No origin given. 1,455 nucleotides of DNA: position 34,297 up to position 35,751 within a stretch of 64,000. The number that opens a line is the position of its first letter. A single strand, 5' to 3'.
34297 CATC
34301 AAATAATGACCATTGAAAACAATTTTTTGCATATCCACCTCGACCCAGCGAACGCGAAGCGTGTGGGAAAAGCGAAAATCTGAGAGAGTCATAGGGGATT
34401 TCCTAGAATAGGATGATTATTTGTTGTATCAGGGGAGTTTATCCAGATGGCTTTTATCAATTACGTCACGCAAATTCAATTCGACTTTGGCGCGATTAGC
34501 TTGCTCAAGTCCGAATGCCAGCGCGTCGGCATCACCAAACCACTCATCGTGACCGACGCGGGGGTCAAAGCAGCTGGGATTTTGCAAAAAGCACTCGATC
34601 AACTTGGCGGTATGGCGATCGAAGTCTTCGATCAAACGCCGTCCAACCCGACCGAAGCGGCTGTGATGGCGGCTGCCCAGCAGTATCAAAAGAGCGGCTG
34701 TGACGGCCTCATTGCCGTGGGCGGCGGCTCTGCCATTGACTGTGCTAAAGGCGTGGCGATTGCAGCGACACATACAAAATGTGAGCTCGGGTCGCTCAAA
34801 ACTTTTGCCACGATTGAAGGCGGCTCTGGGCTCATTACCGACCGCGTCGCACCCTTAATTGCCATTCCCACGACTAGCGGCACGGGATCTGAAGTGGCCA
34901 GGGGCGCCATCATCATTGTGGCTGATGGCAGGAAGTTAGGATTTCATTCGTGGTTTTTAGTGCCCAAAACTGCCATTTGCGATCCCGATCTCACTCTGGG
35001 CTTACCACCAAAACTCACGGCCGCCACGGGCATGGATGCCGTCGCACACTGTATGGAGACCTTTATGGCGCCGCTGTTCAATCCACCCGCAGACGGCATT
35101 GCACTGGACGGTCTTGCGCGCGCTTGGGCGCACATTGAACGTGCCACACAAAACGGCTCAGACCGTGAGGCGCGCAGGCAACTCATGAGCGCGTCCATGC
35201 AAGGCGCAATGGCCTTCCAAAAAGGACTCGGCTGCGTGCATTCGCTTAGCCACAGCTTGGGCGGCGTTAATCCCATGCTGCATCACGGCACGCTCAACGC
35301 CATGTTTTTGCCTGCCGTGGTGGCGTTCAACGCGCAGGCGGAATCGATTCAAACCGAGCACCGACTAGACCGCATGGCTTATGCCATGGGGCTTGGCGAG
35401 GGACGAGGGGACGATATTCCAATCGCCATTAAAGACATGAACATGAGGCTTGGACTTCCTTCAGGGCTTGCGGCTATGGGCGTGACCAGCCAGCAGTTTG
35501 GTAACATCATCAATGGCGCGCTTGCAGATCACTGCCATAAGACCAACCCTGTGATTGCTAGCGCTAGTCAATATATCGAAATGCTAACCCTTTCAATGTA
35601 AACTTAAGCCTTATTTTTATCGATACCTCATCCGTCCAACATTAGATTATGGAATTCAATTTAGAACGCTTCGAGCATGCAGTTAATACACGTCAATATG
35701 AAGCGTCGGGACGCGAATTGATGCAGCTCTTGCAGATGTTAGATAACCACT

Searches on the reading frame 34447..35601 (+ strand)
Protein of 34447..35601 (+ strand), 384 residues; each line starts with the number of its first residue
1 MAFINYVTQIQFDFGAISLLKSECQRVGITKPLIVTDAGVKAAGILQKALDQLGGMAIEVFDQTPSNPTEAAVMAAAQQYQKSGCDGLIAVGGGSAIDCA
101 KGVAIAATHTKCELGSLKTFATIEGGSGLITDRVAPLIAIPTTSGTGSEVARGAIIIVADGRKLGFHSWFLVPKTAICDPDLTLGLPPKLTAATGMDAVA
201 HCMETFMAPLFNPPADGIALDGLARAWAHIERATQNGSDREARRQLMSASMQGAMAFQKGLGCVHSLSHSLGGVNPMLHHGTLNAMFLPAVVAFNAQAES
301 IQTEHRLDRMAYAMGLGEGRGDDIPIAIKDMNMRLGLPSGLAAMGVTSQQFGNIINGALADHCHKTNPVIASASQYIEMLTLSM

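Call 5: search_protein_families(library=pfam, proteins=[window:34447-35601:+], max_evalue=0.01)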
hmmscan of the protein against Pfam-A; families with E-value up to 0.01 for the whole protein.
window:34447-35601:+ (384 aa): 3 families
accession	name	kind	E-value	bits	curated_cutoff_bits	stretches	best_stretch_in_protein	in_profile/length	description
PF00465.25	Fe-ADH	-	1.1e-43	149.2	31.3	1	8-180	2-168/168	Iron-containing alcohol dehydrogenase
PF25137.1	ADH_Fe_C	-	2.4e-31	109.4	27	1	191-380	1-190/194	Fe-containing alcohol dehydrogenase family, C-terminal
PF13685.12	Fe-ADH_2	-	1e-09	39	28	1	14-125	4-112/149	Iron-containing alcohol dehydrogenase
